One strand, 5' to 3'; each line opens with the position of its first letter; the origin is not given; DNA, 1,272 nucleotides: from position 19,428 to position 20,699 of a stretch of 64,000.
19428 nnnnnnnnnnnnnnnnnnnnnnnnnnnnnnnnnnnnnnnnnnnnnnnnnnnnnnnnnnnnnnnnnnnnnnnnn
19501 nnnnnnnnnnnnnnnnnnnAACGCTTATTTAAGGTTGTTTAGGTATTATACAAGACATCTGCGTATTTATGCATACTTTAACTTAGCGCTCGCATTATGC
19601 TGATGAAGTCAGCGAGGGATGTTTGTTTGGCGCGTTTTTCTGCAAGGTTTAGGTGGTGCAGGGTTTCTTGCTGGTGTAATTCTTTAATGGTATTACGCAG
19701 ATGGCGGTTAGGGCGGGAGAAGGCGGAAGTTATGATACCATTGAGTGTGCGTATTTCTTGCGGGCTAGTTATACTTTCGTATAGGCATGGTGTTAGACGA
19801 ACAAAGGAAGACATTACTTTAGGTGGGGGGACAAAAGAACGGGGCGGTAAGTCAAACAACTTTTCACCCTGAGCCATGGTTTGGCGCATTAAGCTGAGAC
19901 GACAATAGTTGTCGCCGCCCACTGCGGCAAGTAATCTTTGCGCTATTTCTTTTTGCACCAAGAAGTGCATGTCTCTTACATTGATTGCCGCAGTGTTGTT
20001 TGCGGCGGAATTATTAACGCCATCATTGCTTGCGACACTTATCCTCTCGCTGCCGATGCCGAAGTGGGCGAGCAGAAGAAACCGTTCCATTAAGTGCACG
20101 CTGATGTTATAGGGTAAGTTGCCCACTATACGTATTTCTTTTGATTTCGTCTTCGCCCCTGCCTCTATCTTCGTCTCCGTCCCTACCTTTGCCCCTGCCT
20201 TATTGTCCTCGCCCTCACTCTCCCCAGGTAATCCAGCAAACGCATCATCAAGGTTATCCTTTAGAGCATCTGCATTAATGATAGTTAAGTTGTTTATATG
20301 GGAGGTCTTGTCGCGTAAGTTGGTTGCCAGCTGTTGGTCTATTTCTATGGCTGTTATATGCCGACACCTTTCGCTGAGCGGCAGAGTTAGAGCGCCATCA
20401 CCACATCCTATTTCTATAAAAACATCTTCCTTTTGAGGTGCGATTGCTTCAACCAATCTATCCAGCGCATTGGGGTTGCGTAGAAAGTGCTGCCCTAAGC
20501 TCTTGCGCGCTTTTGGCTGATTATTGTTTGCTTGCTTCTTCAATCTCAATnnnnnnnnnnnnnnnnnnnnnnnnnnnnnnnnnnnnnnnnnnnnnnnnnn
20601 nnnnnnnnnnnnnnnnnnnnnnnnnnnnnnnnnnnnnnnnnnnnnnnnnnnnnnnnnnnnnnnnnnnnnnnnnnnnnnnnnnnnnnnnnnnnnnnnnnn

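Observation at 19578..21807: Low-complexity insertions in RsmA (KsgA) and PdxA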

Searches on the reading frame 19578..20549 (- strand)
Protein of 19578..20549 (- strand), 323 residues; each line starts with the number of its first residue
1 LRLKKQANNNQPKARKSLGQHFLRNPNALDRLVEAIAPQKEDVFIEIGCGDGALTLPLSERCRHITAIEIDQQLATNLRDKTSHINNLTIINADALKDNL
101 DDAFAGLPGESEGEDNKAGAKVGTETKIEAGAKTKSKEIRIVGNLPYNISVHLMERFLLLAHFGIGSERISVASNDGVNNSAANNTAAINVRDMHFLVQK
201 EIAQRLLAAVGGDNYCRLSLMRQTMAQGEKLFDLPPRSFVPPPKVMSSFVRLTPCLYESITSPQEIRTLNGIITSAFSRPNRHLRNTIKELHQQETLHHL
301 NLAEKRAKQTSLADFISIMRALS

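Call 3: search_protein_families(library=pfam, proteins=[window:19578-20549:-])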
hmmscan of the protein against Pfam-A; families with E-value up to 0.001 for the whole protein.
window:19578-20549:- (323 aa): 5 families
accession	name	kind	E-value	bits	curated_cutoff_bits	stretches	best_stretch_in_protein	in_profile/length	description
PF00398.26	RrnaAD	-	5.1e-53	180.3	24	1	13-320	3-259/263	Ribosomal RNA adenine dimethylase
PF13649.12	Methyltransf_25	-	4.5e-06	27.7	27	1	45-101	2-61/97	Methyltransferase domain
PF08241.18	Methyltransf_11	-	2.4e-05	25.3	21.2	1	46-102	2-58/95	Methyltransferase domain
PF02390.23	Methyltransf_4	-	9.4e-05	22.4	24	1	41-97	2-62/173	Putative methyltransferase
PF08242.18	Methyltransf_12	-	0.00031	21.8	30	1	45-98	1-56/98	Methyltransferase domain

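Call 5: search_solved_structures(query=window:19578-20549:-, show_alignments=2)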
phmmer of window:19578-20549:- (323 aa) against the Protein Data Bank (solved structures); distinct sequences matched with E-value up to 0.001: 36.
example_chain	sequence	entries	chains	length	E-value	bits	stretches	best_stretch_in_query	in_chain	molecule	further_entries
3tqs_A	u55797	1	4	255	2.3e-37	132.5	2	191-321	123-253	Ribosomal RNA small subunit methyltransferase A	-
7afo_Y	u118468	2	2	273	1.8e-35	126.3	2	191-318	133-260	Ribosomal RNA small subunit methyltransferase A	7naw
3tpz_A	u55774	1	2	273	1.6e-34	123.2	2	191-318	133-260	Ribosomal RNA small subunit methyltransferase A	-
8eyt_W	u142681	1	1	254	1.2e-33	120.3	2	191-318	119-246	Ribosomal RNA small subunit methyltransferase A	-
1qyr_A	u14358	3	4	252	1.2e-32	117.1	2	191-318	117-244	High level Kasugamycin resistance protein | RIBOSOMAL RNA SMALL SUBUNIT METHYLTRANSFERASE A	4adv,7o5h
3uzu_A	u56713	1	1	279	1.9e-28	103.3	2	191-320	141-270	Ribosomal RNA small subunit methyltransferase A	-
4jxj_A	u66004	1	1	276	3.5e-23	86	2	191-318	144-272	Ribosomal RNA small subunit methyltransferase A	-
2h1r_A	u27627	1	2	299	1.1e-21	81.1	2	18-98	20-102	Dimethyladenosine transferase, putative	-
1zq9_A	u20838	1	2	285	2.9e-21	79.7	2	196-297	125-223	Probable dimethyladenosine transferase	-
6w6c_A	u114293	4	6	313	4.5e-21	79.1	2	196-297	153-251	Probable dimethyladenosine transferase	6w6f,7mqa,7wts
3grr_A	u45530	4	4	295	1.5e-20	77.3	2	12-101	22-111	Dimethyladenosine transferase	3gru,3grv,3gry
6ifv_A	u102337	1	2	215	2.9e-20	76.4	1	14-100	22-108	Ribosomal RNA small subunit methyltransferase A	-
6ifs_A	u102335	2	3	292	3.1e-20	76.3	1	14-100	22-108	Ribosomal RNA small subunit methyltransferase A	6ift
7v2l_W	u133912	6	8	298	3.4e-20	76.2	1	14-100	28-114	Ribosomal RNA small subunit methyltransferase A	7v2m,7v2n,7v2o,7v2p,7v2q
3fut_A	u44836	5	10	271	3.6e-20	76.1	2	194-282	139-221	Dimethyladenosine transferase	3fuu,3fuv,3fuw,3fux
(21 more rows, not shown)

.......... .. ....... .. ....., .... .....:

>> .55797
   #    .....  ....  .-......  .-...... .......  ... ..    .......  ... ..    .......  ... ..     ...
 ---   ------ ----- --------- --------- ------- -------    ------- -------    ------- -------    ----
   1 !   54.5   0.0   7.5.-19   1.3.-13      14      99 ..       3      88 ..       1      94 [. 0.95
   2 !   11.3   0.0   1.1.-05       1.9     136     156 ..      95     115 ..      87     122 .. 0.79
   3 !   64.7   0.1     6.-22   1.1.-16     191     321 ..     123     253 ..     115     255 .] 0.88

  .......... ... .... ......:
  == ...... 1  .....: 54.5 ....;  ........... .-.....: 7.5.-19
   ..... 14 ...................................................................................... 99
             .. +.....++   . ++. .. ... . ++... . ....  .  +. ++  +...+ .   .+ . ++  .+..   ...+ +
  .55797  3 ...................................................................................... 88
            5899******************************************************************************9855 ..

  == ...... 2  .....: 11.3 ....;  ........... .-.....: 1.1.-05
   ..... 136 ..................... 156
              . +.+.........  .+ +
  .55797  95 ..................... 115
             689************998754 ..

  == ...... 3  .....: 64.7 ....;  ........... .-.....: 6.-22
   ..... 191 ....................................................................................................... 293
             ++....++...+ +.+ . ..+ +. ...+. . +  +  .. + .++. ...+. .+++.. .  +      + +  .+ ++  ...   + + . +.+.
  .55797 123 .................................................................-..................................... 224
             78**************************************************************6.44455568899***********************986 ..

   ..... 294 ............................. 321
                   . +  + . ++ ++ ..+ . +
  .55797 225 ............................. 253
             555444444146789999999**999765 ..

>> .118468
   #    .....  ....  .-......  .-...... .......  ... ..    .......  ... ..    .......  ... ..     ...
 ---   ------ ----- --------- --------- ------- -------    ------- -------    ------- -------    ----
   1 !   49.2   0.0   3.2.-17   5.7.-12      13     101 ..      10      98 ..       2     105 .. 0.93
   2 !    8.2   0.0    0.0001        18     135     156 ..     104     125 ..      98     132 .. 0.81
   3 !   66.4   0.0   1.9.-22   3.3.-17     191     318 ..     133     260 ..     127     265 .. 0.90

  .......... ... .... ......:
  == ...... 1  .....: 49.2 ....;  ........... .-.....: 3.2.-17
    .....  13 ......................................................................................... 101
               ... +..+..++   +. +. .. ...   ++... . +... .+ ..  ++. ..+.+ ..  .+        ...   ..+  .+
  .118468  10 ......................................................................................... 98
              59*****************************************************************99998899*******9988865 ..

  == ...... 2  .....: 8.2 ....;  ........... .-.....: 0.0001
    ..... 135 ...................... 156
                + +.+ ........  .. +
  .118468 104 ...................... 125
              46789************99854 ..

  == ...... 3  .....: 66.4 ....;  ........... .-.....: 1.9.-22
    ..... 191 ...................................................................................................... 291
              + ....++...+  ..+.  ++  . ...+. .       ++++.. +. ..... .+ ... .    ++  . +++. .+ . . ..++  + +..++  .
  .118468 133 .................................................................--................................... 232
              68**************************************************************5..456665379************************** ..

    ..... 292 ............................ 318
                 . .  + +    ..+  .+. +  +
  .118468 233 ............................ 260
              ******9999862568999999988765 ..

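Call 27: find_homologous_proteins(query=window:19578-20549:-)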
Query window:19578-20549:- (323 aa): 7569 proteins with E <= 0.001 among 8000 candidates; the best 120 are listed.
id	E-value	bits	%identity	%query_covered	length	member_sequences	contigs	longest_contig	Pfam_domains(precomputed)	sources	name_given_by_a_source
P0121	1.6e-186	637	86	99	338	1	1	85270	PF00398.27,PF13649.13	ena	-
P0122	3.8e-175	600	87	99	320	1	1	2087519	PF00398.27,PF13649.13,PF08241.19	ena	-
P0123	1.5e-174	598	87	99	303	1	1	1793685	PF00398.27,PF13649.13,PF02390.24,PF08241.19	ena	-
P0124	1.6e-173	594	87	99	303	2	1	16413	PF00398.27,PF13649.13,PF08241.19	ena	-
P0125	2.5e-172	590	87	99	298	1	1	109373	PF00398.27,PF13649.13,PF08241.19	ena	-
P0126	8.3e-164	562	83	100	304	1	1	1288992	PF00398.27,PF13649.13,PF08241.19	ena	-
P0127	7.9e-162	556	83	99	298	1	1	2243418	PF00398.27,PF13649.13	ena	-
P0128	1.1e-104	368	94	56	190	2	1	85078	PF00398.27,PF13649.13,PF08241.19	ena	-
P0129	2.6e-71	259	44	96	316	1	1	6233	PF00398.27,PF13649.13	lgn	-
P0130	3.5e-70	255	44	95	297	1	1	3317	PF00398.27,PF13649.13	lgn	-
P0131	6.3e-69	251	45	96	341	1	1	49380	PF00398.27,PF05219.18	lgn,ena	-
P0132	1.7e-64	236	43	96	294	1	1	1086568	PF00398.27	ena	-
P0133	2.5e-61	226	39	98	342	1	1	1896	PF00398.27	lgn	-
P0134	9.5e-61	224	42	98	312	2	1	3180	PF00398.27,PF02390.24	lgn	-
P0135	5.0e-48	182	37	96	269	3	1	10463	PF00398.27,PF13649.13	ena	-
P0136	2.7e-47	180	37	96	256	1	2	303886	PF00398.27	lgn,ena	-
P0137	2.0e-46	177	42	72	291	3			PF00398.27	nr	nr:hypothetical protein [Gammaproteobacteria bacterium]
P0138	2.1e-45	174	36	95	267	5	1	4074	PF00398.27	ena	-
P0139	3.4e-45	173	35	94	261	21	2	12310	PF00398.27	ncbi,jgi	jgi:16S rRNA (adenine1518-N6/adenine1519-N6)-dimethyltransferase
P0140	4.5e-44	169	37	94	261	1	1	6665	PF00398.27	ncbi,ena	-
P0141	2.9e-43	167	35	95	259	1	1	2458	PF00398.27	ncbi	-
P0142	4.3e-43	166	36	99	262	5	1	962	PF00398.27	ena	-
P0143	6.1e-43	166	36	94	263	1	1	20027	PF00398.27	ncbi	-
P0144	7.4e-42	162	35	96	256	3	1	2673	PF00398.27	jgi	jgi:16S rRNA (adenine1518-N6/adenine1519-N6)-dimethyltransferase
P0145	1.2e-41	161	37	94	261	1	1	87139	PF00398.27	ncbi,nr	ncbi:MAG: 16S rRNA (adenine(1518)-N(6)/adenine(1519)-N(6))-dimethyltransferase RsmA [Rhodocyclales b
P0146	1.3e-41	161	34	96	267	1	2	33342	PF00398.27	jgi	jgi:16S rRNA (adenine1518-N6/adenine1519-N6)-dimethyltransferase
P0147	1.6e-41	161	37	94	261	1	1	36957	PF00398.27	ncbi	-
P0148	2.3e-41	161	34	98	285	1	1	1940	PF00398.27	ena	-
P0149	3.1e-41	160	33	96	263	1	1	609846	PF00398.27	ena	-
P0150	3.2e-41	160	36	90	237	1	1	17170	PF00398.27,PF13649.13,PF08241.19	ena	-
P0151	4.2e-41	160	34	94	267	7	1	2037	PF00398.27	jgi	-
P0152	4.7e-41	160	34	97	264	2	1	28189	PF00398.27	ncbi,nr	ncbi:MAG: 16S rRNA (adenine(1518)-N(6)/adenine(1519)-N(6))-dimethyltransferase RsmA [Gammaproteobact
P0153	4.9e-41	159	35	94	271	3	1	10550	PF00398.27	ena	-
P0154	5.8e-41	159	36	95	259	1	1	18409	PF00398.27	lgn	-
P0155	6.3e-41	159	37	95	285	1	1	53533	PF00398.27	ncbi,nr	ncbi:MAG: 16S rRNA (adenine(1518)-N(6)/adenine(1519)-N(6))-dimethyltransferase RsmA [Betaproteobacte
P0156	1.4e-40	158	37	94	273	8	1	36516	PF00398.27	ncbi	-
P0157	1.8e-40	158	34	96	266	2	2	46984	PF00398.27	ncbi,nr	ncbi:MAG: 16S rRNA (adenine(1518)-N(6)/adenine(1519)-N(6))-dimethyltransferase RsmA [Gammaproteobact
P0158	2.7e-40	157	35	95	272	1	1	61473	PF00398.27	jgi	jgi:16S rRNA (adenine1518-N6/adenine1519-N6)-dimethyltransferase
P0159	2.7e-40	157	35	96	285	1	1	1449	PF00398.27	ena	-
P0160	2.9e-40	157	34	98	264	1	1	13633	PF00398.27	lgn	-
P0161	3.0e-40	157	35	96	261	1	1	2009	PF00398.27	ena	-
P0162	3.1e-40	157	34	93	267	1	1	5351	PF00398.27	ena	-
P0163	3.8e-40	157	36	96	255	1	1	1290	PF00398.27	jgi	jgi:16S rRNA (adenine1518-N6/adenine1519-N6)-dimethyltransferase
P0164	3.8e-40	157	37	86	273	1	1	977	PF00398.27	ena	-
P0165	3.8e-40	157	36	95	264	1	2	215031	PF00398.27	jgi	jgi:16S rRNA (adenine1518-N6/adenine1519-N6)-dimethyltransferase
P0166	5.0e-40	156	34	96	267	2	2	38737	PF00398.27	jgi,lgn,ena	jgi:16S rRNA (adenine1518-N6/adenine1519-N6)-dimethyltransferase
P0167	6.9e-40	156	36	96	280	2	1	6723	PF00398.27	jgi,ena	-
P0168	7.8e-40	156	36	97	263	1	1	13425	PF00398.27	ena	-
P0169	1.5e-39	155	36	96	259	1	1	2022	PF00398.27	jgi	jgi:16S rRNA (adenine1518-N6/adenine1519-N6)-dimethyltransferase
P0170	1.5e-39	155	35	95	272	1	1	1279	PF00398.27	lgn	-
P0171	1.7e-39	154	36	95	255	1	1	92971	PF00398.27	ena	-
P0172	1.8e-39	154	38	95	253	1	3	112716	PF00398.27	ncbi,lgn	-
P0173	1.9e-39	154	36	96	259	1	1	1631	PF00398.27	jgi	jgi:16S rRNA (adenine1518-N6/adenine1519-N6)-dimethyltransferase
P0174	2.3e-39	154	35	96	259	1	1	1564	PF00398.27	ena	-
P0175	3.0e-39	154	37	96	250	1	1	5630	PF00398.27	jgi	-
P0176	3.2e-39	154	36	96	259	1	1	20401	PF00398.27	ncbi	-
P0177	3.2e-39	153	35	96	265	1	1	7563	PF00398.27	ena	-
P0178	3.9e-39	153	38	95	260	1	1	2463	PF00398.27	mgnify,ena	mgnify:CR=1 FL=1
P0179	4.0e-39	153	35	96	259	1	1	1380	PF00398.27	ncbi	-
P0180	4.3e-39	153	35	96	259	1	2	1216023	PF00398.27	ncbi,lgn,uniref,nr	ncbi:16S rRNA (adenine(1518)-N(6)/adenine(1519)-N(6))-dimethyltransferase RsmA [Sulfurisoma sedimini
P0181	4.4e-39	153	34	96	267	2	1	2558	PF00398.27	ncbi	-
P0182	4.6e-39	153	35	95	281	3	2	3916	PF00398.27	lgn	-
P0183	4.9e-39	153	35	93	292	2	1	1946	PF00398.27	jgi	-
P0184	5.4e-39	153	37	95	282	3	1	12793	PF00398.27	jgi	-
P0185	5.8e-39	153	34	96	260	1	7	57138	PF00398.27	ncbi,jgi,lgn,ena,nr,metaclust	ncbi:MAG: 16S rRNA (adenine(1518)-N(6)/adenine(1519)-N(6))-dimethyltransferase [Gammaproteobacteria 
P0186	6.0e-39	153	35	95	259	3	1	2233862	PF00398.27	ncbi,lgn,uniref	ncbi:16S rRNA (adenine(1518)-N(6)/adenine(1519)-N(6))-dimethyltransferase RsmA [Candidiatus Paracoxi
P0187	6.1e-39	153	32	95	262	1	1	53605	PF00398.27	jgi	-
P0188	6.1e-39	153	35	96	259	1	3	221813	PF00398.27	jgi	jgi:16S rRNA (adenine1518-N6/adenine1519-N6)-dimethyltransferase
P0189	7.4e-39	152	34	96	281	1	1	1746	PF00398.27,PF13649.13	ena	-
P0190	7.5e-39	152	35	93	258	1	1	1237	PF00398.27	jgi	jgi:16S rRNA (adenine1518-N6/adenine1519-N6)-dimethyltransferase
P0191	8.8e-39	152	33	96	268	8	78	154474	PF00398.27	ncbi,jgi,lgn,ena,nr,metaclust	ncbi:MAG: 16S rRNA (adenine(1518)-N(6)/adenine(1519)-N(6))-dimethyltransferase RsmA [Gammaproteobact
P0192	8.9e-39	152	34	93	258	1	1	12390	PF00398.27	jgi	jgi:16S rRNA (adenine1518-N6/adenine1519-N6)-dimethyltransferase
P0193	9.4e-39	152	38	95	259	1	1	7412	PF00398.27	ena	-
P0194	9.8e-39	152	38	96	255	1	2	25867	PF00398.27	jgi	jgi:16S rRNA (adenine1518-N6/adenine1519-N6)-dimethyltransferase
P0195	1.2e-38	152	39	85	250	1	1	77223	PF00398.27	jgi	jgi:16S rRNA (adenine1518-N6/adenine1519-N6)-dimethyltransferase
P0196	1.2e-38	152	37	95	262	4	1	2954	PF00398.27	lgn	-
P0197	1.2e-38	152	34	96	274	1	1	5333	PF00398.27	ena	-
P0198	1.3e-38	151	35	96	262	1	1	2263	PF00398.27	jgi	jgi:16S rRNA (adenine1518-N6/adenine1519-N6)-dimethyltransferase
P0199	1.4e-38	151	32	98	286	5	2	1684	PF00398.27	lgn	-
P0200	1.4e-38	151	36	96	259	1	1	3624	PF00398.27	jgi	jgi:16S rRNA (adenine1518-N6/adenine1519-N6)-dimethyltransferase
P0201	1.5e-38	151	35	98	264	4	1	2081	PF00398.27,PF13649.13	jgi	-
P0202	1.7e-38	151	36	86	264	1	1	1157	PF00398.27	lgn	-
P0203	1.9e-38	151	34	98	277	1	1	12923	PF00398.27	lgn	-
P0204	2.1e-38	151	38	96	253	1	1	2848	PF00398.27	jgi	jgi:16S rRNA (adenine1518-N6/adenine1519-N6)-dimethyltransferase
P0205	2.6e-38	151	35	96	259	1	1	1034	PF00398.27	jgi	-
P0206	2.6e-38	151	35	95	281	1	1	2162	PF00398.27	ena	-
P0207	2.6e-38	151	35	96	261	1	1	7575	PF00398.27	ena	-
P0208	3.1e-38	150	37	96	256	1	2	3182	PF00398.27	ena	-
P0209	3.2e-38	150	37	95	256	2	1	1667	PF00398.27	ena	-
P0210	3.2e-38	150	35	96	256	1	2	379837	PF00398.27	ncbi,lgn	-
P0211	3.5e-38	150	35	95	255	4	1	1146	PF00398.27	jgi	-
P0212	3.5e-38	150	33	96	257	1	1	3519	PF00398.27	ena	-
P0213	3.7e-38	150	33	96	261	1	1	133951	PF00398.27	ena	-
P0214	3.8e-38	150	34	96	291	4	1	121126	PF00398.27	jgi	jgi:16S rRNA (adenine1518-N6/adenine1519-N6)-dimethyltransferase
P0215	4.0e-38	150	35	86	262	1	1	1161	PF00398.27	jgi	jgi:16S rRNA (adenine1518-N6/adenine1519-N6)-dimethyltransferase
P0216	4.0e-38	150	39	96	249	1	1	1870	PF00398.27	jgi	jgi:16S rRNA (adenine1518-N6/adenine1519-N6)-dimethyltransferase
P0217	4.1e-38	150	34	94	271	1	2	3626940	PF00398.27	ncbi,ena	-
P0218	4.1e-38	150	34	96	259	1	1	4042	PF00398.27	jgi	jgi:16S rRNA (adenine1518-N6/adenine1519-N6)-dimethyltransferase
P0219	4.5e-38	150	34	95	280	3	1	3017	PF00398.27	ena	-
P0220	4.8e-38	150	35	98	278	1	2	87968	PF00398.27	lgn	-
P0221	4.8e-38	150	35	98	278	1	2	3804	PF00398.27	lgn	-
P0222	4.8e-38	150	39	85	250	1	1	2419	PF00398.27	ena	-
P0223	4.9e-38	150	32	95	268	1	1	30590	PF00398.27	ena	-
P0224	5.0e-38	150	34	96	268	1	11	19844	PF00398.27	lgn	-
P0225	5.1e-38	150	36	96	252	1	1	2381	PF00398.27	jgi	jgi:16S rRNA (adenine1518-N6/adenine1519-N6)-dimethyltransferase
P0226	5.2e-38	150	35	98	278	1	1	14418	PF00398.27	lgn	-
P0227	5.2e-38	150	34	98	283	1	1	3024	PF00398.27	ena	-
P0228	5.4e-38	149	35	96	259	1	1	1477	PF00398.27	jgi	jgi:16S rRNA (adenine1518-N6/adenine1519-N6)-dimethyltransferase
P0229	5.7e-38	149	35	87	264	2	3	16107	PF00398.27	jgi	jgi:16S rRNA (adenine1518-N6/adenine1519-N6)-dimethyltransferase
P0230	5.8e-38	149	34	96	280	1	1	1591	PF00398.27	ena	-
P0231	5.8e-38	149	34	96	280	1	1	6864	PF00398.27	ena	-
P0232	5.9e-38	149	35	87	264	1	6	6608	PF00398.27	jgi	jgi:16S rRNA (adenine1518-N6/adenine1519-N6)-dimethyltransferase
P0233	6.2e-38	149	38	95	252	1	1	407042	PF00398.27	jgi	jgi:16S rRNA (adenine1518-N6/adenine1519-N6)-dimethyltransferase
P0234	6.3e-38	149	36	96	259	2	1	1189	PF00398.27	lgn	-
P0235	6.5e-38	149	38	85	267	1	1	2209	PF00398.27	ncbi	-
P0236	6.5e-38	149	34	96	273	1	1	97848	PF00398.27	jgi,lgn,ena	-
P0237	6.9e-38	149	40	85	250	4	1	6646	PF00398.27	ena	-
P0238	7.0e-38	149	34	96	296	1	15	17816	PF00398.27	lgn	-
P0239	7.1e-38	149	35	94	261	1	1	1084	PF00398.27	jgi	jgi:16S rRNA (adenine1518-N6/adenine1519-N6)-dimethyltransferase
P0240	7.3e-38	149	37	95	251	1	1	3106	PF00398.27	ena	-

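Call 35: predict_structure(alignment_id=A3)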
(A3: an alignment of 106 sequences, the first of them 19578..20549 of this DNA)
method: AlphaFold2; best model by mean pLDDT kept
length: 323 residues; sequences in the alignment: 106
mean_pLDDT: 87.0   pTM: 0.84
mean pLDDT of the five models: 87.0, 86.5, 85.6, 85.1, 84.7
residues with pLDDT >= 90: 226; 70-90: 38; 50-70: 50; < 50: 9
segments of 3 or more residues with pLDDT < 50: none
pLDDT, mean of each block of 10 residues (from residue 1): 60 85 96 98 96 97 97 95 96 92 78 51 53 79 93 94 72 52 63 98 98 98 98 97 97 97 94 95 89 84 97 97 91
secondary structure, 60 per line:
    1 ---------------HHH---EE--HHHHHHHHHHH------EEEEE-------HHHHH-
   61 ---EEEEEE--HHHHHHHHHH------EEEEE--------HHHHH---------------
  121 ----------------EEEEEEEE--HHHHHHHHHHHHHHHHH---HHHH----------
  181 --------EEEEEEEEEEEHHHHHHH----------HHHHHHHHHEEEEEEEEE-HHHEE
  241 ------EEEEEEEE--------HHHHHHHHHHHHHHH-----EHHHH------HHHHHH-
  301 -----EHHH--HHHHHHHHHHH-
elements in order: H26-36 E43-47 H55-59 E64-69 H72-81 E88-92 H101-105 E137-144 H147-163 H167-170 E189-199 H200-206 H217-225 E226-234 E247-254 H263-277 H284-287 H294-299 H312-322
